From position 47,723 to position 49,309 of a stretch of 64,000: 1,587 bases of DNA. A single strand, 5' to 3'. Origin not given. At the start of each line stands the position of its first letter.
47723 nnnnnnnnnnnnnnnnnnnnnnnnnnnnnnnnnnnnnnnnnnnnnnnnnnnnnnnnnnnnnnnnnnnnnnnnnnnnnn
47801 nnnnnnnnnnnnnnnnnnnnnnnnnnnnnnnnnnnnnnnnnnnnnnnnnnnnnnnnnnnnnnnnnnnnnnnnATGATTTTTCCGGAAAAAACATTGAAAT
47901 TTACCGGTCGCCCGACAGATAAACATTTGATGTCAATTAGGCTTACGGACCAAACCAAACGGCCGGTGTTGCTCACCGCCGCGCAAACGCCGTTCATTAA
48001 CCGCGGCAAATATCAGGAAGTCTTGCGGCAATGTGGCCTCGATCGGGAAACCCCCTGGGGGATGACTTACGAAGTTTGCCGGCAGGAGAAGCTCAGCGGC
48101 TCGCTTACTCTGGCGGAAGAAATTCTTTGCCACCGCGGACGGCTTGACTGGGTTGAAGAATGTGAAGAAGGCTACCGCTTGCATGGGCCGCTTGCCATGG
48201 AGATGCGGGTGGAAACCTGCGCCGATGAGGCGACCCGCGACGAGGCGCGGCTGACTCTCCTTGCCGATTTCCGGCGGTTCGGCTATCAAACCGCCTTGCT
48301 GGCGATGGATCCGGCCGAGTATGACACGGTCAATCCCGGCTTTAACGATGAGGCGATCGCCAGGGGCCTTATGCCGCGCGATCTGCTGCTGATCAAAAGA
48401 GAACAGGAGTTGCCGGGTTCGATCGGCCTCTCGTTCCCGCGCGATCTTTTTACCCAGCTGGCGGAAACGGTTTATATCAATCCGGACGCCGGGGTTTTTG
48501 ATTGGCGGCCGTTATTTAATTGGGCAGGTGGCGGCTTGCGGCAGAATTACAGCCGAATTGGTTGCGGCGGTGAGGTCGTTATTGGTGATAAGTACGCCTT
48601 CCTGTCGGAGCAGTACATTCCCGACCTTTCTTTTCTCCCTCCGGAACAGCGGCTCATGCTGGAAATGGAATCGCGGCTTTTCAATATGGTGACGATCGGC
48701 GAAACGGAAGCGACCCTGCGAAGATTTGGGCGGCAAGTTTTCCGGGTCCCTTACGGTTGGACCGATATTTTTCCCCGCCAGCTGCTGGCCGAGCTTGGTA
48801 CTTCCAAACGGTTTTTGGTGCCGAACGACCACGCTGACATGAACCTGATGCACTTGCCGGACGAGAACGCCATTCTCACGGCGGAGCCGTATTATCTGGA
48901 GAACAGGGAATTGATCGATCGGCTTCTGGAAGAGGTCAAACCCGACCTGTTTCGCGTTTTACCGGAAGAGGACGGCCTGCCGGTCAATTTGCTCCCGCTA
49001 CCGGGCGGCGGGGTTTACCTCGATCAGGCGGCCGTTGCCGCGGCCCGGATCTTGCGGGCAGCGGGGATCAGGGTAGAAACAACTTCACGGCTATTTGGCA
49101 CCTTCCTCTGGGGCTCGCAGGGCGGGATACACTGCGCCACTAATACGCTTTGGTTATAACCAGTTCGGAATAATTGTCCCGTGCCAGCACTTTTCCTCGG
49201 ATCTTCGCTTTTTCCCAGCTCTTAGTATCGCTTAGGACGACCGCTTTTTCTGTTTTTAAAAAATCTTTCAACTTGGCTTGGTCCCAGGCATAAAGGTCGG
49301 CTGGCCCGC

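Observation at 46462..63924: Envelope glycosylation super-cluster: four tandem ArnT/PMT-like GT-C paralogs with an ArnC-like donor synthase, three GT9 heptosyltransferase-like genes, an LpxB-like gene, an LpxL-like gene and a partial MsbA-like gene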

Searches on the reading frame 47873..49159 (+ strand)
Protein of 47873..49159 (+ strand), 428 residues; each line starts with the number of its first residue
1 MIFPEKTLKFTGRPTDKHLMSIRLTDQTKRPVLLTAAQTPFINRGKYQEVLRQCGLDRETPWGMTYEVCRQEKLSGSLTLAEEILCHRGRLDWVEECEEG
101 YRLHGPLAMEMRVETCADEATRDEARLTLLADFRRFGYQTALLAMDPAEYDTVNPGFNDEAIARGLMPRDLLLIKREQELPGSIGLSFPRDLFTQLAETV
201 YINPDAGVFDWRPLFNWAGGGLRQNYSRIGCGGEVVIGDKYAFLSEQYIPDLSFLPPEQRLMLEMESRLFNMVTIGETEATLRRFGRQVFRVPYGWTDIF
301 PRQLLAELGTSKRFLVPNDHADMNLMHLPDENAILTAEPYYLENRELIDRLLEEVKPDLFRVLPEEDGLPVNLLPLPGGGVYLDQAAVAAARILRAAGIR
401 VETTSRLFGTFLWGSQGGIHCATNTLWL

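Call 3: search_protein_families(library=pfam, proteins=[window:47873-49159:+], max_evalue=0.01)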
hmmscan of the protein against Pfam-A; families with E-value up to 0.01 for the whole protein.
window:47873-49159:+ (428 aa): 0 families

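Call 5: search_protein_families(library=ncbifam, proteins=[window:47873-49159:+], max_evalue=0.01)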
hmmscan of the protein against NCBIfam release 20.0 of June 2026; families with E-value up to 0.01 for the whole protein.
window:47873-49159:+ (428 aa): 0 families

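Call 13: find_homologous_proteins(query=window:47873-49159:+)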
Query window:47873-49159:+ (428 aa): 7 proteins with E <= 0.001 among 8000 candidates.
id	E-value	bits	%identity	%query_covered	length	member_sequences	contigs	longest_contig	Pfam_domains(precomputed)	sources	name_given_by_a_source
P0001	2.4e-288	974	100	98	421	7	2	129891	-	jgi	-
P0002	4.4e-153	528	57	94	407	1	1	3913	-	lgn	-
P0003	9.9e-104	366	45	93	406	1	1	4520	-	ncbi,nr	ncbi:MAG: hypothetical protein PHH60_05015 [Candidatus Margulisbacteria bacterium]|nr:hypothetical p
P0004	3.8e-97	344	43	96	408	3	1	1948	-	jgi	-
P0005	7.1e-94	333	43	93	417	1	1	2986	-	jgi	jgi:hypothetical protein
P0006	6.5e-92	327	41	93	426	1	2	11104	-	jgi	-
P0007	6.0e-82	294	40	93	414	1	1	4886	-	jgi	jgi:hypothetical protein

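Call 14: search_solved_structures(query=window:47873-49159:+, max_evalue=10)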
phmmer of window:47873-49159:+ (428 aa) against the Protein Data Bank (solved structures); distinct sequences matched with E-value up to 10: 1.
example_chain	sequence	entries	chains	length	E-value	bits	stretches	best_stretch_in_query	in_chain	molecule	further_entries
1nrz_A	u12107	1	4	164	0.15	14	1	107-178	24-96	PTS system, sorbose-specific IIB component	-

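Call 18: find_encoding_contigs(protein=P0001, flank=10000, max_places=4)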
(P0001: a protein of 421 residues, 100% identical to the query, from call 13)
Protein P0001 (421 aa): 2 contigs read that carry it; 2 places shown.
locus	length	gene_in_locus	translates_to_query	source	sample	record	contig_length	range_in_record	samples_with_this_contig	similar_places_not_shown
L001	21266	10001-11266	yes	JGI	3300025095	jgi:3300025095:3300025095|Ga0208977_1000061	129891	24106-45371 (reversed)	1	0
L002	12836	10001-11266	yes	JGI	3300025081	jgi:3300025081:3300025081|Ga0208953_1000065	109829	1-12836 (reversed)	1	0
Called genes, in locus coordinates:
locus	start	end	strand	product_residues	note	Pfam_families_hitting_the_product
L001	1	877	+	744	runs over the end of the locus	-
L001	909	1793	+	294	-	PF04055:Radical_SAM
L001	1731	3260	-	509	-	PF05448:AXE1, PF01738:DLH (weak), PF02129:Peptidase_S15 (faint), PF10142:PhoPQ_related (weak)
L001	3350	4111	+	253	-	PF00977:His_biosynth (faint), PF05690:ThiG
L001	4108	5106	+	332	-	PF04055:Radical_SAM, PF06968:BATS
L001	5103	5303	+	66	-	PF02597:ThiS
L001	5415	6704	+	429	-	PF13393:tRNA-synt_His, PF00587:tRNA-synt_2b, PF03129:HGTP_anticodon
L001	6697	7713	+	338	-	PF04055:Radical_SAM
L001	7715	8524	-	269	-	PF13847:Methyltransf_31 (weak), PF08241:Methyltransf_11, PF13649:Methyltransf_25 (weak)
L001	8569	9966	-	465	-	PF02366:PMT, PF13231:PMT_2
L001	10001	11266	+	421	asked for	-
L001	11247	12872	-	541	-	PF13231:PMT_2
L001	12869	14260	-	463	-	PF13231:PMT_2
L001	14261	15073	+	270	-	PF00535:Glycos_transf_2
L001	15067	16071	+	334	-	PF01075:Glyco_transf_9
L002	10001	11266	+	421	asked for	-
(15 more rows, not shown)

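Call 19: find_encoding_contigs(protein=P0006, flank=10000, max_places=3)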
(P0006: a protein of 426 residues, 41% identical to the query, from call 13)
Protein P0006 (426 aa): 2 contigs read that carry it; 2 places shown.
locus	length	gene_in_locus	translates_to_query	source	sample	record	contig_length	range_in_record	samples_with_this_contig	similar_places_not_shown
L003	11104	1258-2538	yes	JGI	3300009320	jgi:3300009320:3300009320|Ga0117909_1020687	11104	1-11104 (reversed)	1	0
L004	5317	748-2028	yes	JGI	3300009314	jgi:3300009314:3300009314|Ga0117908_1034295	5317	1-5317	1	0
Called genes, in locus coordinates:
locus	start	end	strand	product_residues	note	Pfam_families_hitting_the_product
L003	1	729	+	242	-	?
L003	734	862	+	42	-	-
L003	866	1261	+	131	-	-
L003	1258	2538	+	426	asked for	-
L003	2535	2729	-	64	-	PF18893:DUF5652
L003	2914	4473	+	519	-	PF00682:HMGL-like, PF22617:HCS_D2, PF08502:LeuA_dimer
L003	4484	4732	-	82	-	-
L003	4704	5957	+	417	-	-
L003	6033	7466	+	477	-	PF13290:CHB_HEX_C_1, PF13287:Fn3_assoc, PF12768:Rax2, PF17164:DUF5122 (faint), PF12768:Rax2 (weak)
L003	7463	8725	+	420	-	PF00278:Orn_DAP_Arg_deC, PF02784:Orn_Arg_deC_N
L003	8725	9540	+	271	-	PF19293:CdaA_N, PF02457:DAC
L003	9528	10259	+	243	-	PF02548:Pantoate_transf, PF13714:PEP_mutase (weak)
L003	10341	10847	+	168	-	PF13238:AAA_18 (weak), PF13671:AAA_33 (weak), PF01202:SKI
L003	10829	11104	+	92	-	?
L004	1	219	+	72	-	?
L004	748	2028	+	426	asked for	-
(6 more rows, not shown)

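Call 20: find_encoding_contigs(protein=P0003, flank=10000, max_places=3)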
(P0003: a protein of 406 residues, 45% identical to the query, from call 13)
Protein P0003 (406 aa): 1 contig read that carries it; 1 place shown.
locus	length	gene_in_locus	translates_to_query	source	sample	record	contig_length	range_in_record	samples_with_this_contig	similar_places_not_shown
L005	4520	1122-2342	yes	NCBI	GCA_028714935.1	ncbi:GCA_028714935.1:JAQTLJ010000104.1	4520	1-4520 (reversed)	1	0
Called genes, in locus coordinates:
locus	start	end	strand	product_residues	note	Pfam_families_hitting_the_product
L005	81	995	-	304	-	-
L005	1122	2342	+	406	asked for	-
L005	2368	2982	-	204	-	-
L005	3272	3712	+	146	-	-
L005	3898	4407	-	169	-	-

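Call 21: find_related_loci(query=A1, collection=genome_contigs, flank=10000)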
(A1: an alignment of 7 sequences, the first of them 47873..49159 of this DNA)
Query A1 (428 aa) in genome_contigs; peptide patterns used: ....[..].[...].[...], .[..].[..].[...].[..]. (x = any residue, [..] = any of these).
77 stretches matched a pattern; 2 encode a relative of the query (tblastn E <= 1e-3); 2 distinct loci.
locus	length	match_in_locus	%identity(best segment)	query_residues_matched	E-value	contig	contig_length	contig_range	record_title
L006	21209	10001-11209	45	26-428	1e-109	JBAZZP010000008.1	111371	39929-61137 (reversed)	MAG: Candidatus Margulisiibacteriota bacterium isolate SO_2017_GW3_19 scaffold_188_c1_OW296A_2017, whole genome shotgun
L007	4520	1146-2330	45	30-428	5e-107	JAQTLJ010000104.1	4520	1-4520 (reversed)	MAG: Candidatus Margulisiibacteriota bacterium isolate STA_14 NODE_50412_length_4520_cov_2.290007_Sandtown_A, whole geno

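Call 24: search_protein_families(library=pfam, proteins=[L006:3431-5098:+, L006:5098-5709:+, L006:5706-8411:+, L006:8408-8827:+, L006:8824-9885:+, L006:11245-12801:-, L006:12876-13448:+, L006:13450-14610:-, L006:14984-15757:+, L006:15787-17034:+], max_evalue=0.001)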
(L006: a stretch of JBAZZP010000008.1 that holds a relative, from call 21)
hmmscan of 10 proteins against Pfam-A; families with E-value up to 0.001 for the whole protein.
L006:3431-5098:+ (555 aa): 0 families

L006:5098-5709:+ (203 aa): 3 families
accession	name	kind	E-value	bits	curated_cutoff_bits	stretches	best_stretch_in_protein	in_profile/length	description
PF02223.23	Thymidylate_kin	-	8.3e-50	169.5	27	1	5-194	1-185/185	Thymidylate kinase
PF13521.12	AAA_28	-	1.8e-06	28.7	27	1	3-137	2-122/164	AAA domain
PF13401.12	AAA_22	-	0.00089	20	27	0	2-86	7-83/130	AAA domain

L006:5706-8411:+ (901 aa): 3 families
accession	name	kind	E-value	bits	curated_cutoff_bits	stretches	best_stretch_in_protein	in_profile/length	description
PF01411.24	tRNA-synt_2c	-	6.2e-195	649.3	30.3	1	5-531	1-549/552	tRNA synthetases class II (A)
PF07973.19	tRNA_SAD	-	5.4e-16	58.7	24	1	631-674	1-44/44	Threonyl and Alanyl tRNA synthetase second additional domain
PF02272.25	DHHA1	-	1.9e-07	31.9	25.9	1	796-897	2-100/102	DHHA1 domain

L006:8408-8827:+ (139 aa): 1 family
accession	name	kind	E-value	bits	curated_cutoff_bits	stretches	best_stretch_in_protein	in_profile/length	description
PF03652.20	RuvX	-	1.6e-42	145.5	29.2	1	1-134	1-132/134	Holliday junction resolvase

L006:8824-9885:+ (353 aa): 1 family
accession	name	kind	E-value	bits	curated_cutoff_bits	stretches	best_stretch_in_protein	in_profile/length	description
PF02618.21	YceG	-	2e-86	290.3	32.4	1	53-348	1-273/275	YceG-like family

L006:11245-12801:- (518 aa): 7 families
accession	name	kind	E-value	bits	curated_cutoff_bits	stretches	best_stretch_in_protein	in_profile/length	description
PF00117.34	GATase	-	2.8e-48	164.6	22.8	1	9-189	1-188/190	Glutamine amidotransferase class-I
PF00958.27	GMP_synt_C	-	4.5e-45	152.1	27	1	427-517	2-92/92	GMP synthase C terminal domain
PF02540.23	NAD_synthase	-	3.5e-13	49.7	21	1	208-305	9-105/242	NAD synthase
PF07722.19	Peptidase_C26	-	6.2e-09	36.4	20.5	1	76-173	104-219/219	Peptidase C26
PF03054.22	tRNA_Me_trans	-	3.6e-05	23.9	20.6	1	219-254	2-36/202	tRNA methyl transferase HUP domain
PF00733.27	Asn_synthase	-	0.00023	21.4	21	1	218-261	18-61/354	Asparagine synthase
PF06508.19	QueC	-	0.00028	20.9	22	0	219-279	1-59/210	Queuosine biosynthesis protein QueC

L006:12876-13448:+ (190 aa): 0 families

L006:13450-14610:- (386 aa): 5 families
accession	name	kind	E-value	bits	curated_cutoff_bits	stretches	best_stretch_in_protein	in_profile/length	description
PF00478.31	IMPDH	-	2.7e-50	171.8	25.6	1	15-296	2-249/345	IMP dehydrogenase / GMP reductase domain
PF01070.24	FMN_dh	-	1.9e-15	57.2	24.9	1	170-294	202-313/350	FMN-dependent dehydrogenase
PF03060.21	NMO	-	1.8e-06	28.1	28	1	44-297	9-236/331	Nitronate monooxygenase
PF01645.23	Glu_synthase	-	2.4e-05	24.1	20.4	1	216-285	240-306/369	Conserved region in glutamate synthase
PF05690.20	ThiG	-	0.00022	21.1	23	1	251-291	172-212/247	Thiazole biosynthesis protein ThiG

L006:14984-15757:+ (257 aa): 0 families

L006:15787-17034:+ (415 aa): 3 families
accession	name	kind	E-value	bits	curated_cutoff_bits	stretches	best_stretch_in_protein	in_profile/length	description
PF00464.25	SHMT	-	1.3e-172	574.3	27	1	9-384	2-399/399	Serine hydroxymethyltransferase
PF00155.27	Aminotran_1_2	-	1.1e-13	51.5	19.7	1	81-349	50-337/361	Aminotransferase class I and II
PF01212.27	Beta_elim_lyase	-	6.6e-06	26.1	27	1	80-338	39-268/288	Beta-eliminating lyase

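Call 25: predict_structure(alignment_id=A1)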
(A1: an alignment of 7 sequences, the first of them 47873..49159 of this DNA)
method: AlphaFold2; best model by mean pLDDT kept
length: 428 residues; sequences in the alignment: 7
mean_pLDDT: 67.5   pTM: 0.69
mean pLDDT of the five models: 67.5, 65.8, 61.1, 57.8, 54.8
residues with pLDDT >= 90: 29; 70-90: 223; 50-70: 66; < 50: 110
segments of 3 or more residues with pLDDT < 50: 1-28, 181-186, 329-332, 357-395, 397-428
pLDDT, mean of each block of 10 residues (from residue 1): 31 32 40 65 83 86 84 89 92 88 87 69 71 72 84 84 87 77 48 75 81 81 81 66 77 87 86 85 85 79 85 81 52 57 75 55 35 32 35 43 26 32 35
secondary structure, 60 per line:
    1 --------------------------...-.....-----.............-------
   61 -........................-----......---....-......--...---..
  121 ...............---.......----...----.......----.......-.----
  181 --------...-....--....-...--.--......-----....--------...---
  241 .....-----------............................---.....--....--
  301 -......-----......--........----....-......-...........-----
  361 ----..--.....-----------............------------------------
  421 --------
elements in order: E31-35 E41-43 H44-53 H62-85 E94-96 E100-103 H105-110 H119-135 E139-145 E150-152 H157-163 E171-174 E193-196 E199-202 H212-217 E223-226 E235-237 E241-245 H257-284 E288-292 E295-298 H302-307 E313-318 H321-324 E325-328 E333-336 H338-343 H345-355 H385-396

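Call 30: search_protein_representatives(alignment_id=A1)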
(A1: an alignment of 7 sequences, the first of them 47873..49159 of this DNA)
Query: 7 sequences, 407 profile positions. Proteins with E-value up to 0.001 (for the whole library): 85; up to 1e-10: 35; up to 1e-30: 19. The best 85 are listed.
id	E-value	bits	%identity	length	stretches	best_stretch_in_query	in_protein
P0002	4.2e-193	657.9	-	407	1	1-404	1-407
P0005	1.6e-187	639.6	-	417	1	1-406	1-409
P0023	2.5e-159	546.7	-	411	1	9-405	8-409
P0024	3.3e-145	500.2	-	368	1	48-405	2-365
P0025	4.4e-141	486.6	-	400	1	20-406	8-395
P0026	5.9e-116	403.8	-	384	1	35-406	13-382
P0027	1.2e-114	399.6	-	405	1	1-406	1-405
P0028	1.6e-108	379.4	-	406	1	6-404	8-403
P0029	2.1e-105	369.1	-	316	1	100-405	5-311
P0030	7.3e-101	354.1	-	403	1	3-405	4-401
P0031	3.4e-98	345.3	-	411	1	1-405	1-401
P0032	1.2e-87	310.6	-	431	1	2-404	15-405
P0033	3.0e-86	306.0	-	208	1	230-406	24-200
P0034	4.6e-85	302.1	-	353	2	255-406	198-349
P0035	1.1e-78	281.0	-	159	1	248-405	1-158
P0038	3.3e-33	131.3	-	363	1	58-404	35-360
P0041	2.3e-30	122.0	-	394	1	17-405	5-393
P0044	6.4e-21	90.8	-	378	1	99-403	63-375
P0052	4.9e-14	68.2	-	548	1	104-401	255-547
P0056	3.0e-10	55.7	-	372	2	257-400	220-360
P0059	1.4e-09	53.5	-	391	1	260-400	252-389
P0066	4.6e-08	48.5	-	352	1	260-401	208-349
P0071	1.2e-06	43.9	-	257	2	290-402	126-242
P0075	1.5e-05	40.2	-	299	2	258-402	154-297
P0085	1.0e-04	37.4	-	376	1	257-400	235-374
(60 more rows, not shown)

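Call 31: search_protein_families(library=pfam, proteins=[P0038, P0041, P0044, P0052, P0056, P0059, P0066, P0071, P0075, P0085], max_evalue=0.001)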
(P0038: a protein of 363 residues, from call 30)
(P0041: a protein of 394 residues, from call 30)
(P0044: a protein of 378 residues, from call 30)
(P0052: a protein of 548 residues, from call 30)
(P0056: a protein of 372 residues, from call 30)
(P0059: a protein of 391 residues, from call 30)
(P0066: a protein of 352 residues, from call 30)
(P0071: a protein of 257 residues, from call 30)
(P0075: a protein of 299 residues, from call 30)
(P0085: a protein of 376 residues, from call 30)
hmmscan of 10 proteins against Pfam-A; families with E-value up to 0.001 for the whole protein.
P0038 (363 aa): 0 families

P0041 (394 aa): 0 families

P0044 (378 aa): 0 families

P0052 (548 aa): 0 families

P0056 (372 aa): 0 families

P0059 (391 aa): 0 families

P0066 (352 aa): 0 families

P0071 (257 aa): 0 families

P0075 (299 aa): 0 families

P0085 (376 aa): 0 families

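Call 77: search_solved_structures(query=A1, max_evalue=10, show_alignments=4)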
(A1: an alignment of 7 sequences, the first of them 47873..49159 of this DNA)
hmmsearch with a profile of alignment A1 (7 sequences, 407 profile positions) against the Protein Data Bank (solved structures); distinct sequences matched with E-value up to 10: 0.

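Call 79: search_protein_families(library=pfam, alignment_id=A5, max_evalue=1)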
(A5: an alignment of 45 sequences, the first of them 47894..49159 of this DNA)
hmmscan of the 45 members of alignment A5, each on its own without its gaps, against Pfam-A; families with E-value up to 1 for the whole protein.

A. member 1, window:47894-49159:+ (421 aa): 1 family
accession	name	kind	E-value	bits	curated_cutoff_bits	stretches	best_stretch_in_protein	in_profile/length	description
PF22573.2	SPMIP5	-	0.23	11.7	21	0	288-309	16-37/62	Sperm-associated microtubule inner protein 5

B. families by the number of members that match (of 45 scanned): 41 families (the first 25 are shown)
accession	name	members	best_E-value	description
PF19420.4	DDAH_eukar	9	0.00027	N,N dimethylarginine dimethylhydrolase, eukaryotic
PF02274.22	ADI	9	0.0003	Arginine deiminase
PF01990.22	ATP-synt_F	1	0.0043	ATP synthase (F/14-kDa) subunit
PF19954.5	EAD10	1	0.012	Effector-associated domain 10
PF06461.17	CHDII_SANT-like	1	0.014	CHD subfamily II, SANT-like domain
PF21598.3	PvuRts1I-like_N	1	0.017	Restriction endonuclease PvuRts1 I-like, N-terminal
PF16561.11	AMPK1_CBM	1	0.02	Glycogen recognition site of AMP-activated protein kinase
PF04794.17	YdjC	1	0.023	YdjC-like protein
PF23899.1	SU10_portal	1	0.024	Phage SU10 portal protein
PF08984.16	DUF1858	1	0.026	Domain of unknown function (DUF1858)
PF13358.12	DDE_3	1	0.032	DDE superfamily endonuclease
PF17763.6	Asparaginase_C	1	0.046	Glutaminase/Asparaginase C-terminal domain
PF03423.18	CBM_25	1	0.069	Carbohydrate binding domain (family 25)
PF01866.22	Diphthamide_syn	1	0.077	Putative diphthamide synthesis protein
PF07676.18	PD40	1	0.081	WD40-like Beta Propeller Repeat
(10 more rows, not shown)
